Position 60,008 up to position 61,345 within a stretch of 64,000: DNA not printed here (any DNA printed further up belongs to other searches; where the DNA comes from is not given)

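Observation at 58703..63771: Aminotransferase / GAPDH-like / PGK-like / LarA-like operon under the same operator: candidate amine-to-hydroxyacid pathway with substrate-level phosphorylation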

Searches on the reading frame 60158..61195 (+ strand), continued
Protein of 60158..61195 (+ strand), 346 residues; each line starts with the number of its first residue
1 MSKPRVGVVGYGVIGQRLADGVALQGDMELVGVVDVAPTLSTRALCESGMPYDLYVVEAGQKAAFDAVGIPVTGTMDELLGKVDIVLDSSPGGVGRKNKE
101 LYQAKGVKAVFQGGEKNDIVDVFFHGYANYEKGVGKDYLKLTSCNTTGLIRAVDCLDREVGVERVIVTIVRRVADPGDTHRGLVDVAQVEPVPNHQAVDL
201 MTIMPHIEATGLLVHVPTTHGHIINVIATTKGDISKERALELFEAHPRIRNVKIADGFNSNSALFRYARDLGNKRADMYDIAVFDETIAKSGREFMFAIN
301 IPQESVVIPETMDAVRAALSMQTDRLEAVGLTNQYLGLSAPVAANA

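Call 64: search_protein_families(library=ncbifam, proteins=[L004:3859-5130:+, L016:12369-13637:+, L004:2587-3834:+, L009:12304-13029:-, L003:14535-15791:-, L001:15800-17140:-, L001:17529-19028:-, L009:17878-19254:+], max_evalue=1e-20)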
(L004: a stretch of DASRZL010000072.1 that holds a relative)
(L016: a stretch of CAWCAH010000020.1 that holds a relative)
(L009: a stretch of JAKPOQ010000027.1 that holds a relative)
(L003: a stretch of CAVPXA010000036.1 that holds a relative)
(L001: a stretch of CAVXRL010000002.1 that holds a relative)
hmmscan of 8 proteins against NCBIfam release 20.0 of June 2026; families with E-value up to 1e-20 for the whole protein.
L004:3859-5130:+ (424 aa): 4 families
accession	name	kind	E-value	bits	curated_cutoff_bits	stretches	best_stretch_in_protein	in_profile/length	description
NF052593.1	NPN_racem_MAR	equivalog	8.2e-143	475.9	500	1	4-419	2-411/415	nickel-dependent malate racemase, LarAH6 family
NF052595.1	NPN_LarAH5_MAR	equivalog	2.7e-117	392.2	462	1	4-418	2-410/415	nickel-dependent malate racemase, LarAH5 family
NF033504.2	Ni_dep_LarA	equivalog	1.6e-97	326.9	460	1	3-419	2-419/422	nickel-dependent lactate racemase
NF052525.1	NPN_LarAH10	equivalog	1e-91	307.8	540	1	3-419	3-423/426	NPN-dependent 2-hydroxyacid racemase, LarAH10 family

L016:12369-13637:+ (423 aa): 4 families
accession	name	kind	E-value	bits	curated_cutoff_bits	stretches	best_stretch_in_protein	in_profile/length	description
NF052593.1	NPN_racem_MAR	equivalog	9.8e-142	472.4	500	1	40-419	28-411/415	nickel-dependent malate racemase, LarAH6 family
NF052595.1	NPN_LarAH5_MAR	equivalog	1.7e-115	386.3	462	1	4-418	2-410/415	nickel-dependent malate racemase, LarAH5 family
NF033504.2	Ni_dep_LarA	equivalog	1.6e-96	323.6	460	1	3-419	2-419/422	nickel-dependent lactate racemase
NF052525.1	NPN_LarAH10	equivalog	1.5e-92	310.5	540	1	34-419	24-423/426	NPN-dependent 2-hydroxyacid racemase, LarAH10 family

L004:2587-3834:+ (416 aa): 1 family
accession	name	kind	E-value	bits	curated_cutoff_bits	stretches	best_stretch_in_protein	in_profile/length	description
NF010569.0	PRK13962.1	equivalog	3.6e-83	279.8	883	1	6-414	4-397/645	bifunctional phosphoglycerate kinase/triosephosphate isomerase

L009:12304-13029:- (241 aa): 6 families
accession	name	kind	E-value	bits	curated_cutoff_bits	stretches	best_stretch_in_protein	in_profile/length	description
NF053535.1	DhyDRhmHlse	equivalog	1.2e-57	195.4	500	1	30-236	71-279/284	2,4-didehydro-3-deoxy-L-rhamnonate hydrolase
TIGR02303.1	HpaG-C-term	equivalog_domain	5.1e-53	180.1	276.4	1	30-236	43-243/245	4-hydroxyphenylacetate degradation bifunctional isomerase/decarboxylase, C-terminal subunit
NF011750.0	PRK15203.1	equivalog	1.6e-44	152.4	811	1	29-236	222-423/429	4-hydroxyphenylacetate degradation bifunctional isomerase/decarboxylase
NF009399.0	PRK12764.1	equivalog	3.3e-44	151.7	444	1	27-228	19-212/501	fumarylacetoacetate hydrolase family protein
NF007967.0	PRK10691.1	equivalog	1.5e-40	138.9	201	1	14-227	1-211/219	fumarylacetoacetate hydrolase family protein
TIGR02305.1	HpaG-N-term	equivalog_domain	5.9e-37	127.2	228.65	1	49-235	28-205/205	4-hydroxyphenylacetate degradation bifunctional isomerase/decarboxylase, N-terminal subunit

L003:14535-15791:- (418 aa): 12 families
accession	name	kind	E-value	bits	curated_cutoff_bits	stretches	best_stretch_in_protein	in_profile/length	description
NF041833.1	Fe_ADH_ErcA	equivalog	8.4e-92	308.2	550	1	39-409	11-380/382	alcohol dehydrogenase-like regulatory protein ErcA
TIGR02638.1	lactal_redase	equivalog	1.6e-89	300.4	523.15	1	36-407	7-379/379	lactaldehyde reductase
NF050025.1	SulfAcetaldRedSarD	equivalog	2e-87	293.6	700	1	33-404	5-378/385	sulfoacetaldehyde reductase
NF007911.0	PRK10624.1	equivalog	9.6e-84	281.5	537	1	41-410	13-381/382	lactaldehyde reductase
NF053866.1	CholDhdGbsBBac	equivalog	9.5e-83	278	550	1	29-409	8-389/392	choline dehydrogenase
NF007363.0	PRK09860.1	equivalog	3e-75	253.7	581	1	59-409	32-381/383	L-threonine dehydrogenase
NF058672.1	4HyButDHCUPNE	equivalog_domain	6.9e-72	242.7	500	1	42-408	13-375/378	4-hydroxybutyrate dehydrogenase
NF011998.0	PRK15454.1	equivalog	5.3e-70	236.1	556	1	32-407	23-391/395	ethanolamine utilization ethanol dehydrogenase EutG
NF010378.0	PRK13805.1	equivalog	6.2e-64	216.2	951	1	27-409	453-862/872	bifunctional acetaldehyde-CoA/alcohol dehydrogenase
TIGR03405.1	Phn_Fe-ADH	equivalog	1.7e-47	161.9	423.7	1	49-391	14-350/355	iron-containing alcohol dehydrogenase PsrA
TIGR04266.1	NDMA_methanol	equivalog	3.3e-46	158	625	1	32-371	13-355/420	NDMA-dependent methanol dehydrogenase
NF011717.0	PRK15138.1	equivalog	6e-27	94.7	645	1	35-386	8-362/387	alcohol dehydrogenase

L001:15800-17140:- (446 aa): 4 families
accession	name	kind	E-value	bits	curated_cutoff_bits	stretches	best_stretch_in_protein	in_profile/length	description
TIGR03948.1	butyr_acet_CoA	equivalog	3.3e-96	322.8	674.8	1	5-430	1-436/445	butyryl-CoA:acetate CoA-transferase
TIGR03458.1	YgfH_subfam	subfamily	2e-32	112.5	658.7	1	210-429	250-460/489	succinate CoA transferase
NF053853.1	ScActCoATferScpC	equivalog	1.1e-28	100.3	500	1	212-431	256-466/493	succinyl-CoA:acetate CoA-transferase ScpC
NF053666.1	BtrAceCoATfers1341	equivalog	3.4e-26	92.2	740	1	214-426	253-457/492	butyryl-CoA:acetate CoA transferase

L001:17529-19028:- (499 aa): 2 families
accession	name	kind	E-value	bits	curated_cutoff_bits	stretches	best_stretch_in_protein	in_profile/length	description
TIGR02309.1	HpaB-1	equivalog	8.7e-55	186.7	480.2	1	4-440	2-435/477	4-hydroxyphenylacetate 3-monooxygenase, oxygenase component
TIGR02310.1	HpaB-2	equivalog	1.1e-28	100.2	885.2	1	5-468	14-477/519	4-hydroxyphenylacetate 3-monooxygenase, oxygenase component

L009:17878-19254:+ (458 aa): 5 families
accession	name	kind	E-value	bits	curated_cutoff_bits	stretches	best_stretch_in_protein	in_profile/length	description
NF006929.0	PRK09414.1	equivalog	6.6e-214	710.9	536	1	13-458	3-445/445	NADP-specific glutamate dehydrogenase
NF010633.0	PRK14030.1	subfamily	3.2e-190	633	743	1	17-458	3-445/445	glutamate dehydrogenase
NF010634.0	PRK14031.1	equivalog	7.5e-188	624.5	822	1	20-458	6-444/444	NADP-specific glutamate dehydrogenase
NF040817.1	GdhA_Arch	equivalog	1.2e-65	222.4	750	1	59-458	26-417/419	glutamate dehydrogenase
NF041398.1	GluDhGdhB_Halo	equivalog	2.3e-62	211.2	620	1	57-456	21-407/410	glutamate dehydrogenase GdhB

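Call 65: find_homologous_proteins(query=window:60158-61195:+, max_evalue=1e-30)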
Query seq(346 aa) (346 aa): 4030 proteins with E <= 1e-30 among 8000 candidates; the best 120 are listed.
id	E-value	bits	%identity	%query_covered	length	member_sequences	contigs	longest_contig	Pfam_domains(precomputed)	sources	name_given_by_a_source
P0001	3.4e-219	744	97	100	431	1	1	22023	PF02800.26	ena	-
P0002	1.0e-215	733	95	100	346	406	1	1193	PF01113.27,PF02800.26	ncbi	-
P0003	1.3e-202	690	97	92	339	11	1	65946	PF01113.27,PF02800.26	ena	-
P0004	1.0e-200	684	89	99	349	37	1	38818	PF02800.26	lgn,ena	-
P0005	2.3e-199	679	91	100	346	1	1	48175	PF02800.26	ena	-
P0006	4.2e-197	672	97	90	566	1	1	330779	PF02800.26,PF00162.25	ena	-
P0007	1.3e-195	667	87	99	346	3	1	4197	PF02800.26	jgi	jgi:glyceraldehyde-3-phosphate dehydrogenase (NAD(P))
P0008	1.9e-195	666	89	98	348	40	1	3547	PF02800.26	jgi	-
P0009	7.5e-193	658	88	98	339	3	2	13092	PF02800.26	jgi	jgi:glyceraldehyde-3-phosphate dehydrogenase (NAD(P))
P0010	1.8e-192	657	86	98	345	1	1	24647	PF01113.27,PF02800.26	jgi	jgi:glyceraldehyde-3-phosphate dehydrogenase (NAD(P))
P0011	6.3e-191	652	87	98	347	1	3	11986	PF01113.27,PF02800.26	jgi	jgi:glyceraldehyde-3-phosphate dehydrogenase (NAD(P))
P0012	7.2e-191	651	85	98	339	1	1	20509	PF02800.26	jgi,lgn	jgi:glyceraldehyde-3-phosphate dehydrogenase (NAD(P))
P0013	1.1e-190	651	86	98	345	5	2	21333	PF01113.27,PF02800.26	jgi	jgi:glyceraldehyde-3-phosphate dehydrogenase (NAD(P))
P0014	2.1e-190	650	84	100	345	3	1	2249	PF01113.27,PF02800.26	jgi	jgi:glyceraldehyde-3-phosphate dehydrogenase (NAD(P))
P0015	3.7e-190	649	86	98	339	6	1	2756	PF01113.27,PF02800.26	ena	-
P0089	8.3e-165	566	73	94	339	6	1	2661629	PF01113.27,PF02800.26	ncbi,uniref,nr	ncbi:glyceraldehyde-3-phosphate dehydrogenase/erythrose-4-phosphate dehydrogenase [Moorella thermoac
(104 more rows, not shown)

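Call 66: find_encoding_contigs(protein=P0089, flank=10000, max_places=2)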
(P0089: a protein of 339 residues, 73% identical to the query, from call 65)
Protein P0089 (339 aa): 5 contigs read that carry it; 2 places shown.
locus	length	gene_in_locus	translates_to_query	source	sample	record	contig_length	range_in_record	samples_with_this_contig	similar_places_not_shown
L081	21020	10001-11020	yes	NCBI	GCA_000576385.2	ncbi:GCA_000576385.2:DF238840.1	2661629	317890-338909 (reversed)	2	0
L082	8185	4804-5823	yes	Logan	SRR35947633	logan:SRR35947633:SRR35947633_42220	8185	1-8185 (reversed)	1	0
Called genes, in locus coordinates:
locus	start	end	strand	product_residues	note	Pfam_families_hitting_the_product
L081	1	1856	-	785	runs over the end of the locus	PF01315:Ald_Xan_dh_C, PF02738:MoCoBD_1, PF20256:MoCoBD_2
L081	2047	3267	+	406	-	PF06792:UPF0261, PF23189:UPF0261_C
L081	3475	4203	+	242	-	PF00392:GntR, PF13412:HTH_24 (weak), PF07729:FCD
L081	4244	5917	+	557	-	PF27448:Rph_4th, PF00391:PEP-utilizers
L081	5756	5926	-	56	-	-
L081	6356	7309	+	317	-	PF01326:PPDK_N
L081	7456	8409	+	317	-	-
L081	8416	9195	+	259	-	PF00106:adh_short, PF01370:Epimerase (weak), PF08659:KR, PF13561:adh_short_C2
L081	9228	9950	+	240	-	PF04199:Cyclase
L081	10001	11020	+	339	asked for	PF01113:DapB_N (faint), PF02800:Gp_dh_C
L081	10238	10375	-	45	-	-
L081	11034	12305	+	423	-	PF00162:PGK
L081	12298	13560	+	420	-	PF09861:Lar_N, PF21113:LarA_C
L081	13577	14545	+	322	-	PF00676:E1_dh, PF00456:Transketolase_N (weak), PF02775:TPP_enzyme_C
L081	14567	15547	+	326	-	PF02779:Transket_pyr, PF02780:Transketolase_C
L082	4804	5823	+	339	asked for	PF01113:DapB_N (faint), PF02800:Gp_dh_C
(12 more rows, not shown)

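Call 72: search_protein_families(library=pfam, proteins=[L040:571-1908:+, L040:2015-4369:-, L039:5810-6904:+, L039:18472-19551:+, L068:17074-18981:+, L068:19020-20354:+, L038:4988-5836:-, L038:11362-12243:+, L066:5298-5951:+, L060:2322-4199:+], max_evalue=0.00001)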
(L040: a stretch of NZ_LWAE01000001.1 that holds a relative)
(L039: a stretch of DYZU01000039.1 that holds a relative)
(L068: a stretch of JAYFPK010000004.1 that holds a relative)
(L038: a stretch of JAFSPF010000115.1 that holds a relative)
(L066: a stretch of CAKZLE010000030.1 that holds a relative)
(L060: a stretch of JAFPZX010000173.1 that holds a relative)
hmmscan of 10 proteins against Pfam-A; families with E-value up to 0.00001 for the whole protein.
L040:571-1908:+ (445 aa): 2 families
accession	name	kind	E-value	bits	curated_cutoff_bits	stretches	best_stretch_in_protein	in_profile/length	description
PF13520.12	AA_permease_2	-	9.5e-60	203.1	27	1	10-412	1-408/427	Amino acid permease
PF00324.27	AA_permease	-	1.6e-39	136.4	24.6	1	17-438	4-465/470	Amino acid permease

L040:2015-4369:- (784 aa): 2 families
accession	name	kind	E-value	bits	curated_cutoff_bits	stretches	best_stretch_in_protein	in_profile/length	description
PF12833.13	HTH_18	-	2.1e-19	70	33.6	1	697-775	1-79/80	Helix-turn-helix domain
PF00165.29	HTH_AraC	-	8.1e-18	64.5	26.6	1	736-775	1-42/42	Bacterial regulatory helix-turn-helix proteins, AraC family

L039:5810-6904:+ (364 aa): 1 family
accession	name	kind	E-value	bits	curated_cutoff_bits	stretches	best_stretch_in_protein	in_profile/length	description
PF01408.29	GFO_IDH_MocA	-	3.8e-23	82.9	24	1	4-123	1-120/120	Oxidoreductase family, NAD-binding Rossmann fold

L039:18472-19551:+ (359 aa): 1 family
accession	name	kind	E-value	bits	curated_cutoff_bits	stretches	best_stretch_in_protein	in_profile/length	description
PF00365.25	PFK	-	2.8e-112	375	30.9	1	43-315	1-277/277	Phosphofructokinase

L068:17074-18981:+ (635 aa): 2 families
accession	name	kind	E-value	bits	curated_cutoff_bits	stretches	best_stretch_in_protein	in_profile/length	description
PF07944.18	Beta-AFase-like_GH127_cat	-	1.5e-96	324.1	24.9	1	11-424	1-375/376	Beta-L-arabinofuranosidase, GH127 catalytic domain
PF20737.2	Glyco_hydro127C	-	9.1e-25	86.6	23.7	1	523-632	1-70/71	Glycoside hydrolase family 127 C-terminal domain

L068:19020-20354:+ (444 aa): 2 families
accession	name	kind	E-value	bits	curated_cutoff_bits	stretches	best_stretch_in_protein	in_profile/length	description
PF13416.11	SBP_bac_8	-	1.1e-24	88.2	27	1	50-376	2-277/279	Bacterial extracellular solute-binding protein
PF01547.30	SBP_bac_1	-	2.5e-23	84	26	1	46-344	9-306/307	Bacterial extracellular solute-binding protein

L038:4988-5836:- (282 aa): 0 families

L038:11362-12243:+ (293 aa): 1 family
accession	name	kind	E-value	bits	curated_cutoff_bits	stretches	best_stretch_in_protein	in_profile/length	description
PF12822.12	ECF_trnsprt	-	1.4e-29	103.7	30.7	1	87-267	1-169/169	ECF transporter, substrate-specific component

L066:5298-5951:+ (217 aa): 1 family
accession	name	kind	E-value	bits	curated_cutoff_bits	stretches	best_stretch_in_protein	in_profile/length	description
PF13189.12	Cytidylate_kin2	-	5.4e-32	111.8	28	1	3-164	1-174/176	Cytidylate kinase-like family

L060:2322-4199:+ (625 aa): 0 families
